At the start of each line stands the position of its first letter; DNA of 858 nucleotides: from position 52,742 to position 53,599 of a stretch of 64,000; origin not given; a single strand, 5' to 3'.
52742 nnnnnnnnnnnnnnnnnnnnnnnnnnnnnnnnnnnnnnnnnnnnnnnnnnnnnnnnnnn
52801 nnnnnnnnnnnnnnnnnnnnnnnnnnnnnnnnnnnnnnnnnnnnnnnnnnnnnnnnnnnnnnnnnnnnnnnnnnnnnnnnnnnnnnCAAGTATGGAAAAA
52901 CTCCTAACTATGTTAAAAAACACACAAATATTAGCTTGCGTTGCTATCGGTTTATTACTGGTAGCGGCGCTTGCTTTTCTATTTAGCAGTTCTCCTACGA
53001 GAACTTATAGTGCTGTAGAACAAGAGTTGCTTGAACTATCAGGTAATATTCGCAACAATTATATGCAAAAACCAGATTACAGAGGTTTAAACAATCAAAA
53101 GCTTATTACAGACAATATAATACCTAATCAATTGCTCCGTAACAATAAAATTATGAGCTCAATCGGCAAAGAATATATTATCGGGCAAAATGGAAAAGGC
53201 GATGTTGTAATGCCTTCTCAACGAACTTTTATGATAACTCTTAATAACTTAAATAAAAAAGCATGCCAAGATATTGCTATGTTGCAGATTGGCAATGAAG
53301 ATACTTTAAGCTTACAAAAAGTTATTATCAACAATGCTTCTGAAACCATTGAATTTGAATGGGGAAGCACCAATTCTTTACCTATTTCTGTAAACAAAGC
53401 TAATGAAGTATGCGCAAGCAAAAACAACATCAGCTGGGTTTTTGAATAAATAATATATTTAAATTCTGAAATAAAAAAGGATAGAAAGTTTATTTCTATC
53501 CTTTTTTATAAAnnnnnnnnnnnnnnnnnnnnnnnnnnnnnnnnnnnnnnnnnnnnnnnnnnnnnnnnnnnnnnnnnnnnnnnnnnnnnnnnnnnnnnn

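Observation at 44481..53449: R64/ICE-like type IVb (thin-pilus-type) biogenesis operon with expanded components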

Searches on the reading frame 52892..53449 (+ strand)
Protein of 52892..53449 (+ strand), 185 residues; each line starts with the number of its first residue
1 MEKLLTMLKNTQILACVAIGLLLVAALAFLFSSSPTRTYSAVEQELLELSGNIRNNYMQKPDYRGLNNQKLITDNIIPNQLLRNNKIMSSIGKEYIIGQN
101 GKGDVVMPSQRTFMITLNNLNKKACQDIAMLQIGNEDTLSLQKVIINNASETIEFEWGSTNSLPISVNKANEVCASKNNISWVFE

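Call 3: search_protein_families(library=pfam, proteins=[window:52892-53449:+], max_evalue=0.1)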
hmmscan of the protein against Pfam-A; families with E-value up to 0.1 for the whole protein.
window:52892-53449:+ (185 aa): 2 families
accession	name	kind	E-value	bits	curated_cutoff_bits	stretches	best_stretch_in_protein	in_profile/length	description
PF05307.16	Bundlin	-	1.5e-08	35.5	22.3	1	43-175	13-134/151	Bundlin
PF08805.16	PilS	-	1.4e-05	25.5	22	1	40-182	5-135/138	PilS N terminal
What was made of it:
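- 52892..53449 (+): Pilin-fold protein without a prepilin cleavage site (185 aa): an N-terminal membrane helix, a flexible break, then a type IVb pilin head domain. It sits at the pilS position and is probably a tethered, non-polymerising pilin paralogue. Bundlin 1.5e-8 and PilS 1.4e-5 (call 3).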

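Call 4: search_protein_families(library=ncbifam, proteins=[window:52892-53449:+], max_evalue=0.1)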
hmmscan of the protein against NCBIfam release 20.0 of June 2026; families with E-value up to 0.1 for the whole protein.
window:52892-53449:+ (185 aa): 0 families

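Call 34: find_homologous_proteins(query=window:52892-53449:+, max_evalue=0.001)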
Query window:52892-53449:+ (185 aa): 7 proteins with E <= 0.001 among 86 candidates.
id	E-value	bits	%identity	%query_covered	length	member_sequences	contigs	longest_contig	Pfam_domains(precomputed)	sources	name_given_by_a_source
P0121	2.0e-112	391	99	100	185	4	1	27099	PF05307.17,PF08805.17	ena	-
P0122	2.5e-71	257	65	100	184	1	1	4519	-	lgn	-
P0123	7.9e-69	249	64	100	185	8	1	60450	PF05307.17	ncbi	-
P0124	1.0e-59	219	55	100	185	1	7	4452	PF05307.17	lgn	-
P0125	2.3e-55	205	52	100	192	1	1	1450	-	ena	-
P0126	1.0e-53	200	51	100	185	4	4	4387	-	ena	-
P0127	2.2e-45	173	47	98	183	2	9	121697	-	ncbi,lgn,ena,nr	ncbi:MAG: hypothetical protein IJ019_01985 [Alphaproteobacteria bacterium]|nr:hypothetical protein [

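Call 39: predict_structure(alignment_id=A2)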
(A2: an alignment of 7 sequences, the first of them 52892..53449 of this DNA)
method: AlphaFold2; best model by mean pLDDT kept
length: 185 residues; sequences in the alignment: 7
mean_pLDDT: 83.9   pTM: 0.73
mean pLDDT of the five models: 83.9, 81.0, 78.2, 68.8, 66.9
residues with pLDDT >= 90: 87; 70-90: 69; 50-70: 27; < 50: 2
segments of 3 or more residues with pLDDT < 50: none
pLDDT, mean of each block of 10 residues (from residue 1): 60 79 82 63 91 83 80 91 92 90 75 90 92 69 92 92 92 93 91
secondary structure, 60 per line:
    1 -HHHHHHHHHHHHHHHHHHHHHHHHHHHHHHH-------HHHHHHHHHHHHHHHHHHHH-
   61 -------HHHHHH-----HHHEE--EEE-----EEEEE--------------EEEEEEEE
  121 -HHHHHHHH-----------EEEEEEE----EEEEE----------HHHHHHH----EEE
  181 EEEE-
elements in order: H2-32 H40-59 H68-73 E86-88 E94-98 E113-120 H122-129 E141-147 E152-156 H167-173 E178-184
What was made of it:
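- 52892..53449 (+): AF2 pLDDT 83.9: helix 2-32, break 33-39, then the head (call 39).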

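Call 42: fold_search(model_id=the predicted structure, library=pdb)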
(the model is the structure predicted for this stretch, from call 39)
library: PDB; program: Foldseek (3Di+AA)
matches with E <= 10: 253; with E <= 0.001: 6
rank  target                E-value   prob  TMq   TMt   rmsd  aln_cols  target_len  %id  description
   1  3s0t_A                2.7e-04  1.00  0.49  0.50   5.7       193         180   16  Crystal structure of the CofA Type IV pilin subunit from enterotoxigenic E. coli (released 2012-04-11)
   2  3fhu_A                2.9e-04  1.00  0.50  0.60   4.4       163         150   14  Crystal structure of type IV b pilin from Salmonella typhi (released 2009-10-20)
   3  3s0t_B                3.0e-04  1.00  0.52  0.53   6.1       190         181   16  Crystal structure of the CofA Type IV pilin subunit from enterotoxigenic E. coli (released 2012-04-11)
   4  8uhf_I                3.2e-04  1.00  0.52  0.51   5.9       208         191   11  Cryo-EM of Vibrio cholerae toxin co-regulated pilus - asymmetric reconstruction (released 2023-12-06)
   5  3vor                  5.3e-04  1.00  0.55  0.56   5.4       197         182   16  Crystal Structure Analysis of the CofA (released 2012-09-26)
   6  9iuf_A                6.0e-04  1.00  0.52  0.47   7.5       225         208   15  Cryo-EM structure of the type IVb pilus from enterotoxigenic Escherichia coli (released 2025-05-28)
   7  3hrv_A                1.8e-03  1.00  0.51  0.54   6.0       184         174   10  Crystal structure of TcpA, a Type IV pilin from Vibrio cholerae El Tor biotype (released 2010-06-16)
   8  8uhf_H                2.2e-03  0.99  0.43  0.42   7.3       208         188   10  Cryo-EM of Vibrio cholerae toxin co-regulated pilus - asymmetric reconstruction (released 2023-12-06)
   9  3hrv_B                3.3e-03  1.00  0.54  0.58   5.4       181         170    9  Crystal structure of TcpA, a Type IV pilin from Vibrio cholerae El Tor biotype (released 2010-06-16)
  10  1q5f_MODEL_1_A        8.6e-02  0.77  0.30  0.35   5.7       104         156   15  NMR Structure of Type IVb pilin (PilS) from Salmonella typhi (released 2004-07-27)
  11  5z24_B                1.2e-01  0.23  0.16  0.09  10.2       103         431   12  Crystal structure of shaft pilin spaD from Lactobacillus rhamnosus GG - K365A mutant (released 2018-06-20)
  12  1vf7_G                1.4e-01  0.06  0.15  0.12  24.9       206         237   12  Crystal structure of the membrane fusion protein, MexA of the multidrug transporter (released 2004-05-25)
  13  6iok_J                1.7e-01  0.06  0.15  0.10  24.7       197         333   14  Cryo-EM structure of multidrug efflux pump MexAB-OprM (0 degree state) (released 2019-04-03)
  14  9j3d_D                2.4e-01  0.02  0.12  0.07  28.8       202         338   10  Cryo-EM structure of TMexCD1-TOprJ1 (released 2025-08-13)
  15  8k0k_E                3.7e-01  0.11  0.20  0.13  16.4       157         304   10  Crystal structure of Csy complex (released 2024-07-10)
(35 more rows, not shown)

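Call 58: search_protein_representatives(alignment_id=A2)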
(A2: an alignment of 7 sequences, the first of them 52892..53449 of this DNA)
Query: 7 sequences, 185 profile positions. Proteins with E-value up to 0.001 (for the whole library): 233; up to 1e-10: 105; up to 1e-30: 35. The best 150 are listed.
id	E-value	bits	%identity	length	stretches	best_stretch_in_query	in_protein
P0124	1.6e-91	321.3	-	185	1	1-185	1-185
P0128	3.7e-58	212.5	-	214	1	1-146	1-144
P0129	2.1e-47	177.5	-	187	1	10-185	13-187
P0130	7.2e-47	175.7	-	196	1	10-185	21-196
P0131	4.4e-43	163.4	-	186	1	17-184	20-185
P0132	7.9e-43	162.5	-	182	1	10-185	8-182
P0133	2.2e-42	161.1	-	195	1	5-185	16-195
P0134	9.9e-41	155.7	-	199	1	10-185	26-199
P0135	6.9e-39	149.7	-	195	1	8-185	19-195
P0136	1.7e-38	148.4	-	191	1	19-185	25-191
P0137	2.0e-38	148.2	-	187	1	7-185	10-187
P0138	2.2e-38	148.0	-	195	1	4-183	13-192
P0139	1.2e-37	145.7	-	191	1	20-182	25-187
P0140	5.8e-37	143.4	-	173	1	9-185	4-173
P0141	9.3e-37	142.7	-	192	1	15-185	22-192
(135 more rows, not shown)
